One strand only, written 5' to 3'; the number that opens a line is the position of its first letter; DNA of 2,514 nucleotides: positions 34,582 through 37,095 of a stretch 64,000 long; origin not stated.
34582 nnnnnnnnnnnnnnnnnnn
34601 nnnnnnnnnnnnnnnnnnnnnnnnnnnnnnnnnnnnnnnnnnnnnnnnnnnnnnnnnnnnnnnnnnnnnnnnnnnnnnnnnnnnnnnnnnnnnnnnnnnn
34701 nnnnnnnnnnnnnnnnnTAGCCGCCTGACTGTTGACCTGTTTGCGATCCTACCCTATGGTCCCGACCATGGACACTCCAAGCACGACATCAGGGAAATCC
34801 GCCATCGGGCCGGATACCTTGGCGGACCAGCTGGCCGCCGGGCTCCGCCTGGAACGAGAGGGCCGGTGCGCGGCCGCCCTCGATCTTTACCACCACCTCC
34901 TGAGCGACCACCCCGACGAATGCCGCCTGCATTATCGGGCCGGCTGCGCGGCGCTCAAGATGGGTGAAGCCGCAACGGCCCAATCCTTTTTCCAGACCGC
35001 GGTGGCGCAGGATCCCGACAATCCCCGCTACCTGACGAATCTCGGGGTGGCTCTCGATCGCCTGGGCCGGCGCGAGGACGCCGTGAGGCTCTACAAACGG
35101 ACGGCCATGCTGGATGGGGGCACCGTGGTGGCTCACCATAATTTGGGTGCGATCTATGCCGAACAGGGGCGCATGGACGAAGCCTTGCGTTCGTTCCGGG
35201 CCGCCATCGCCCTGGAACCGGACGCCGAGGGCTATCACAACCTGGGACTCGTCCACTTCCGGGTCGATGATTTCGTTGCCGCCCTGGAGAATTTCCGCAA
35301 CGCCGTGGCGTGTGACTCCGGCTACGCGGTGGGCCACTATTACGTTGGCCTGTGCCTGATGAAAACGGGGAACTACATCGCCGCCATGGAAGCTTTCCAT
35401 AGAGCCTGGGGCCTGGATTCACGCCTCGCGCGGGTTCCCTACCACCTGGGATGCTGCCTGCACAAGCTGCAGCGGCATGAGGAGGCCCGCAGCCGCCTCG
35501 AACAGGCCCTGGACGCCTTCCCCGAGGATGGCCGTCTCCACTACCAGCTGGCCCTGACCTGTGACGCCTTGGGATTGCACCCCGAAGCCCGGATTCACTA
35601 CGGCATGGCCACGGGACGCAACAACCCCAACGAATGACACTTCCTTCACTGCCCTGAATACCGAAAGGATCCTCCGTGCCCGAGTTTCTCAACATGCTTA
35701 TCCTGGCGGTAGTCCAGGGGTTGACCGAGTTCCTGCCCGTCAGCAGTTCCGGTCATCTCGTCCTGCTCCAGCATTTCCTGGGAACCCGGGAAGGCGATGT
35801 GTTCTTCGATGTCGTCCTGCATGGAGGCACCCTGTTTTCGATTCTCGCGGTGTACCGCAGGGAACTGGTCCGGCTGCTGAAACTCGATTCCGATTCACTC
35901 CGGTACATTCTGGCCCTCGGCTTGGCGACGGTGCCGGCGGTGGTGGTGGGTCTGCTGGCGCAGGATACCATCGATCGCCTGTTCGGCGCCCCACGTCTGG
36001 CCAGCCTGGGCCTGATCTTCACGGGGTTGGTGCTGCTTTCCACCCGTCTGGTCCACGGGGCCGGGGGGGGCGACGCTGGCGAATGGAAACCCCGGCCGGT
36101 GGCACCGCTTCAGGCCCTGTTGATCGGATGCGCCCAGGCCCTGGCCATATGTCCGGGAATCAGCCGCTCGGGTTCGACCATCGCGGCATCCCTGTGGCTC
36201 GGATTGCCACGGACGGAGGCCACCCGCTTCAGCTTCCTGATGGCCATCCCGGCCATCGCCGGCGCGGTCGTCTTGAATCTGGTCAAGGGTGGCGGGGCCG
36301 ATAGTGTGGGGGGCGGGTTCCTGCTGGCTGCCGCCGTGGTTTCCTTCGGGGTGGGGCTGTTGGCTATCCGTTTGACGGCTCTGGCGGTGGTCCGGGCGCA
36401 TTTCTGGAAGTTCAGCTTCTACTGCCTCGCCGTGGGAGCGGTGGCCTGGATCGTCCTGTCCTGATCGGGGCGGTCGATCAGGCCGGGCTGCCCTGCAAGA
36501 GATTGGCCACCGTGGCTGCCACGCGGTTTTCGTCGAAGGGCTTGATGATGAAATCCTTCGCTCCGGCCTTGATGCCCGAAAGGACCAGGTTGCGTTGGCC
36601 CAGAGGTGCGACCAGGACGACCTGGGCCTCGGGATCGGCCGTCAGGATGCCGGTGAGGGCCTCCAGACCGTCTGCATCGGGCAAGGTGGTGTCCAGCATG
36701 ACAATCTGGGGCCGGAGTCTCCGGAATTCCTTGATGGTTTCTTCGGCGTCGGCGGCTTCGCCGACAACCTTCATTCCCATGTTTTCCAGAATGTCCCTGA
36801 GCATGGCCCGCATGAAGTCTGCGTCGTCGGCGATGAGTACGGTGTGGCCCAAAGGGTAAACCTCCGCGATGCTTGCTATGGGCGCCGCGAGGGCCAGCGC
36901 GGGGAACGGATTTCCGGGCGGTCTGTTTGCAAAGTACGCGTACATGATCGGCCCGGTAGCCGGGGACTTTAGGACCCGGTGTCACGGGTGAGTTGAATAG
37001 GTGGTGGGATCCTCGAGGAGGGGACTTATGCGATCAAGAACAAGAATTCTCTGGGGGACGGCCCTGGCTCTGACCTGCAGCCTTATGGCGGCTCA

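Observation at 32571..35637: Undescribed four-gene module beside the T9SS translocon: zinc-ribbon protein, divergent small unknown, MglA-like pseudo-GTPase, TPR protein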

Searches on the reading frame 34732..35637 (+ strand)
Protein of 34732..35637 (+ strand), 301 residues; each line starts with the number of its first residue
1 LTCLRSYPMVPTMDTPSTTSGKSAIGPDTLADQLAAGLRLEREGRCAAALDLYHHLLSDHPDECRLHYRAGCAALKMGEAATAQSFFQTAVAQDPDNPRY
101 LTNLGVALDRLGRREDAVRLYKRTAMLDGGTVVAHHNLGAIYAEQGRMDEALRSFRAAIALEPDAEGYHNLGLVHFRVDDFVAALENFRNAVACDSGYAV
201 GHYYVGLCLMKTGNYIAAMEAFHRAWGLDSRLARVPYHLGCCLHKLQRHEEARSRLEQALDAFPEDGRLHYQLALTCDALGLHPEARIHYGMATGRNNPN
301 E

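Call 4: search_protein_families(library=pfam, max_evalue=0.1, proteins=[window:34732-35637:+])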
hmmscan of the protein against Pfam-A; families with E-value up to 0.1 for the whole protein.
window:34732-35637:+ (301 aa): 34 families (the best 25 are shown)
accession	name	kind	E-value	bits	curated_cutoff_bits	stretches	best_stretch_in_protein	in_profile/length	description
PF07719.23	TPR_2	-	6.4e-35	116.8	27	6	134-164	3-33/34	Tetratricopeptide repeat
PF00515.34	TPR_1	-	7.2e-32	108.3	27.8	4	133-164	2-33/34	Tetratricopeptide repeat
PF14559.12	TPR_19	-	1.3e-26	93.1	25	5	74-126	1-53/68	Tetratricopeptide repeat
PF13181.12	TPR_8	-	5.2e-25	85.9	25.7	3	134-164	3-33/34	Tetratricopeptide repeat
PF13432.12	TPR_16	-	9.4e-24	84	32.7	4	68-123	1-56/65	Tetratricopeptide repeat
PF13414.12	TPR_11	-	1.5e-22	79.4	26.8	2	139-177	1-40/42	TPR repeat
PF13431.12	TPR_17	-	7.5e-22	76.2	24.4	1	86-117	1-32/34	Tetratricopeptide repeat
PF13424.12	TPR_12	-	1.2e-21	77.1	30.1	5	133-193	4-73/77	Tetratricopeptide repeat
PF13428.12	TPR_14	-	7.5e-18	63.7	23.5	2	134-171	3-41/44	Tetratricopeptide repeat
PF13174.12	TPR_6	-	1.2e-17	63.7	26.3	1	237-265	4-32/33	Tetratricopeptide repeat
PF13176.12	TPR_7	-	9.1e-15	53.9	27.9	2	134-165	1-32/36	Tetratricopeptide repeat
PF13374.12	TPR_10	-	1.3e-13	50.9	27.5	2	136-160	6-30/42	Tetratricopeptide repeat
PF12895.13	ANAPC3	-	3.1e-12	47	27.2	1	203-258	27-81/82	Anaphase-promoting complex, cyclosome, subunit 3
PF24575.1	TPR_Slam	-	1.1e-09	39.1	35.2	1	27-108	12-91/104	Surface lipoprotein assembly modifier, N-terminal TPR repeats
PF07721.20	TPR_4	-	1.7e-08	34.7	27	2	133-156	2-25/26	Tetratricopeptide repeat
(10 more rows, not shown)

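Call 5: search_protein_families(library=ncbifam, max_evalue=0.1, proteins=[window:34732-35637:+])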
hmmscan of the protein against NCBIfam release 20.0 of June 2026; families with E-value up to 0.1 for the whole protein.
window:34732-35637:+ (301 aa): 34 families (the best 25 are shown)
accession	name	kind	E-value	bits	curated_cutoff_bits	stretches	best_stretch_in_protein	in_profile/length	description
NF040959.1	MamA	equivalog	9.9e-31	106.8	200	2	37-162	78-203/204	magnetosome protein MamA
TIGR02552.1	LcrH_SycD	equivalog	1.3e-28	99.4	104.8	4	62-171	16-125/136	SycD/LcrH family type III secretion system chaperone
NF033762.1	social_mot_Tgl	equivalog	1.3e-19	70.6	225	1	63-258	30-229/252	social motility TPR repeat lipoprotein Tgl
TIGR02917.1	PEP_TPR_lipo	equivalog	4.3e-19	67.9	312.2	1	37-290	541-793/899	XrtA/PEP-CTERM system TPR-repeat protein PrsT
TIGR02521.1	type_IV_pilW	equivalog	1.3e-18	67.4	154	1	71-224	38-194/234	type IV pilus biogenesis/stability protein PilW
NF033758.1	gliding_GltE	equivalog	1.4e-14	53.9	225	1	41-251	131-342/411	adventurous gliding motility TPR repeat lipoprotein GltE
NF033920.0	C39_PA2778_fam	equivalog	4e-14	52.7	150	1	34-125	160-251/255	PA2778 family cysteine peptidase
NF047371.1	FlcA_CTERM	equivalog_domain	1.7e-11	43.4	300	2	134-263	433-537/646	periplasmic flagellar collar protein FlcA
NF002725.1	PRK02603.1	equivalog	1.9e-11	44.3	143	2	37-115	42-123/173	photosystem I assembly protein Ycf3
TIGR02795.1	tol_pal_ybgF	equivalog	3.3e-11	43.8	90.1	2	183-266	20-109/119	tol-pal system protein YbgF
NF008391.2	PRK11189.1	equivalog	1.1e-10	41.5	250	2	134-198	67-132/297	lipoprotein NlpI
NF047558.1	TPR_END_plus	domain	3.6e-10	39.6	32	1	134-164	1-31/56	TPR end-of-group domain-containing protein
NF011886.0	PRK15359.1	equivalog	1.3e-09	37.9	146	1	162-261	21-120/144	type III secretion system chaperone protein SscB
TIGR00540.1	TPR_hemY_coli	hypoth_equivalog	6.3e-09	35.1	142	1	35-122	297-383/385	heme biosynthesis-associated TPR protein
NF007302.0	PRK09782.1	equivalog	7.1e-09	34.2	1223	2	180-287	594-700/990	phage receptor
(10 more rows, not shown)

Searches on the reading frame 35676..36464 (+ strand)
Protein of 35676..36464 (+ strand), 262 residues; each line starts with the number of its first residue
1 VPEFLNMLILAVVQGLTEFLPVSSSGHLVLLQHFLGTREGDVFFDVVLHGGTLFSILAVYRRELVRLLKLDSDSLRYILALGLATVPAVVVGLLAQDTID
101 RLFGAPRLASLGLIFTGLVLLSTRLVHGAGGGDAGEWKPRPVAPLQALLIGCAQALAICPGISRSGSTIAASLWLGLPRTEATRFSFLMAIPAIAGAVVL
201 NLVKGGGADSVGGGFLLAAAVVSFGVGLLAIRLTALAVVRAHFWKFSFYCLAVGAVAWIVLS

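Call 4: search_protein_families(library=pfam, max_evalue=0.1, proteins=[window:35676-36464:+])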
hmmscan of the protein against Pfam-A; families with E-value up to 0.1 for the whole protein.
window:35676-36464:+ (262 aa): 1 family
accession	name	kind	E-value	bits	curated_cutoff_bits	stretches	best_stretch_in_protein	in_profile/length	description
PF02673.24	BacA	-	1.9e-67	228.1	33.4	1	8-256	2-257/257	Bacitracin resistance protein BacA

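Call 5: search_protein_families(library=ncbifam, max_evalue=0.1, proteins=[window:35676-36464:+])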
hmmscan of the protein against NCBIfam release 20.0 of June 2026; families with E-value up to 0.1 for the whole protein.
window:35676-36464:+ (262 aa): 12 families
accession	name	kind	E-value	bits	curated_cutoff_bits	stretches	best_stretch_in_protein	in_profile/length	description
TIGR00753.1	undec_PP_bacA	equivalog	2.7e-52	178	217.5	1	8-254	2-255/255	undecaprenyl-diphosphatase UppP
NF001390.0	PRK00281.1-4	equivalog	6.7e-52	176.6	260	1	3-260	5-265/272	undecaprenyl-diphosphate phosphatase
NF001389.0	PRK00281.1-2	equivalog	2.3e-51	174.8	262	1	4-260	6-263/272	undecaprenyl-diphosphate phosphatase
NF001393.0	PRK00281.2-4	equivalog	3.2e-49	167.8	284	1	4-260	3-263/266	undecaprenyl-diphosphate phosphatase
NF001392.0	PRK00281.2-1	equivalog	3.9e-42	144.7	308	1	4-261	7-272/280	undecaprenyl-diphosphate phosphatase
NF001397.0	PRK00281.3-4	equivalog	4.6e-41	141.3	363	1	4-260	3-277/281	undecaprenyl-diphosphate phosphatase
NF001388.0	PRK00281.1-1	equivalog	4.8e-41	141.1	362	1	3-261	6-272/273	undecaprenyl-diphosphate phosphatase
NF001391.0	PRK00281.1-5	equivalog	1.4e-39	136.2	293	1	3-259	5-271/279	undecaprenyl-diphosphate phosphatase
NF001394.0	PRK00281.2-5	equivalog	4.3e-36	124.8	311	1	3-260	7-274/281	undecaprenyl-diphosphate phosphatase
NF001396.0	PRK00281.3-3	equivalog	2.3e-30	106.4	382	1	1-257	1-260/264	undecaprenyl-diphosphate phosphatase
NF001395.0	PRK00281.3-1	equivalog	5.5e-24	85.1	394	2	144-260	185-302/306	undecaprenyl-diphosphate phosphatase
NF001398.0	PRK00281.3-5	equivalog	3e-20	73.2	354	1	3-203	3-210/278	undecaprenyl-diphosphate phosphatase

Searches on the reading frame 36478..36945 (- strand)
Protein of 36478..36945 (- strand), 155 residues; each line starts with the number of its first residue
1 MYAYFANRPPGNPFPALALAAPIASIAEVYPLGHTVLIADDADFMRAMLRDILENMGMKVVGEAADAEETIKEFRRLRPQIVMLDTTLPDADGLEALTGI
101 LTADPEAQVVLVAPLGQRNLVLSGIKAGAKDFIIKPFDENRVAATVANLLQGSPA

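Call 4: search_protein_families(library=pfam, max_evalue=0.1, proteins=[window:36478-36945:-])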
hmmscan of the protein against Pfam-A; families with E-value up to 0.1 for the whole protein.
window:36478-36945:- (155 aa): 3 families
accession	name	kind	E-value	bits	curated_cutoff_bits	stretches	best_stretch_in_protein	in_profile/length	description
PF00072.30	Response_reg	-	1.4e-23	83.6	30.2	1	36-146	1-110/111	Response regulator receiver domain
PF18128.7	HydF_dimer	-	0.04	14.4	23.4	1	47-86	33-71/99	Hydrogen maturase F dimerization domain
PF16968.11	TadZ_N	-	0.06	13.5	26.4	0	98-134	68-104/133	Pilus assembly protein TadZ N-terminal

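Call 5: search_protein_families(library=ncbifam, max_evalue=0.1, proteins=[window:36478-36945:-])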
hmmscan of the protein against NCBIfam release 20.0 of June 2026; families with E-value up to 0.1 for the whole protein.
window:36478-36945:- (155 aa): 104 families (the best 25 are shown)
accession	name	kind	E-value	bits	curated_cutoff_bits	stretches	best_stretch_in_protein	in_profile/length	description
NF041367.1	CheY_Halo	equivalog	3.6e-28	98.2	200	1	36-148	1-112/114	chemotaxis protein CheY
NF001965.0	PRK00742.1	subfamily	3.7e-21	75.7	293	1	36-143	6-116/357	chemotaxis-specific protein-glutamate methyltransferase CheB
NF008469.0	PRK11361.1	equivalog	1.8e-18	66.5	714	1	35-150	6-120/461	acetoacetate metabolism transcriptional regulator AtoC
NF051870.1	NAssimRespRegNtrX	equivalog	1.9e-17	63.3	600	1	35-148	3-117/452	nitrogen assimilation response regulator NtrX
NF008677.0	PRK11697.1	equivalog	2.7e-17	62.9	246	1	35-151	3-117/238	two-component system response regulator BtsR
NF047785.1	respo_reg_MadR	equivalog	1.8e-16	60.1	300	1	36-151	3-122/209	MadR family response regulator transcription factor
NF009206.0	PRK12555.1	subfamily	8e-16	57.9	342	1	36-141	3-110/340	chemotaxis-specific protein-glutamate methyltransferase CheB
NF040689.1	MtrAB_MtrA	equivalog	1.8e-15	56.9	300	1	36-148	1-111/219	MtrAB system response regulator MtrA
TIGR02875.1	spore_0_A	equivalog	2.5e-15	56.4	200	1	36-152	5-124/262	sporulation transcription factor Spo0A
NF041733.1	resp_reg_CseB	equivalog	3.2e-15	56.1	350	1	35-150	2-115/228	two-component system response regulator CseB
NF007018.1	PRK09483.1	equivalog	5.6e-15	55.6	280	1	36-148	4-117/217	UvrY/SirA/GacA family response regulator transcription factor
NF007935.0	PRK10651.1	equivalog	6.6e-15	54.9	250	1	34-146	7-120/216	two-component system response regulator NarL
NF052445.1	RespRegMctR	equivalog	1.3e-14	54.1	300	1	35-152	3-121/205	two-component system response regulator MctR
NF041866.1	EpsW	equivalog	1.7e-14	53.6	200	1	34-154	6-129/131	exopolysaccharide biosynthesis response regulator EpsW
NF045944.1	ResRegRpaBCyano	equivalog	2e-14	53.5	330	1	37-151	1-113/229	response regulator transcription factor RpaB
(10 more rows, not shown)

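Call 59: search_solved_structures(query=window:36478-36942:-, max_evalue=1e-8)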
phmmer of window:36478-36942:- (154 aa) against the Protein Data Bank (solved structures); distinct sequences matched with E-value up to 1e-8: 96 (the best 60 are shown).
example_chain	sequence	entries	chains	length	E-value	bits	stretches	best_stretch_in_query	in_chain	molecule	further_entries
4iga_A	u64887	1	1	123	1.9e-31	112.2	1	31-144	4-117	Chemotaxis protein CheY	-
1tmy_A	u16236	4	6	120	2.9e-31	111.6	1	31-144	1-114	CHEY PROTEIN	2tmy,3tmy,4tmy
1u0s_Y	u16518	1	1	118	6.3e-31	110.5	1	32-143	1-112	Chemotaxis protein cheY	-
4qyw_A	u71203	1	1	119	7.8e-30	107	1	32-144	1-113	Chemotaxis protein CheY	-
6c40_B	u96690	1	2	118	1.5e-29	106.1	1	32-143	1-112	Chemotaxis protein CheY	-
9rhz_C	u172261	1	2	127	5.7e-29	104.2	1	34-143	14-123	Chemotaxis protein CheY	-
8q52_A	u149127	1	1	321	7e-28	100.7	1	33-137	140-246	Leucine-specific-binding protein,Chemotaxis protein CheY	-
6er7_A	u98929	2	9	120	1.2e-26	96.6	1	35-149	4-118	120aa long hypothetical chemotaxis protein (CheY)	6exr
3hzh_A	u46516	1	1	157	5.6e-18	68.6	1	33-146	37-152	Chemotaxis response regulator (CheY-3)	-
6ekg_Y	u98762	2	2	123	4.6e-17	65.6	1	35-141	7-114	Chemotaxis protein CheY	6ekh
7od9_B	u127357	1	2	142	5.2e-17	65.4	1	35-142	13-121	Response regulator receiver protein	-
9xzo_A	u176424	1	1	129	9.4e-17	64.6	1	35-144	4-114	De novo protein M1X0B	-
3cwo_X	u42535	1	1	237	3.2e-16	62.9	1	58-135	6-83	beta/alpha-barrel protein based on 1THF and 1TMY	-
2lle_A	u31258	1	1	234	3.9e-15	59.3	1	58-135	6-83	Chemotaxis protein CheY, Imidazole glycerol phosphate synthase subunit HisF chimera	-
3t8y_A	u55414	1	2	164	4.4e-15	59.2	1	35-137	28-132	Chemotaxis response regulator protein-glutamate methylesterase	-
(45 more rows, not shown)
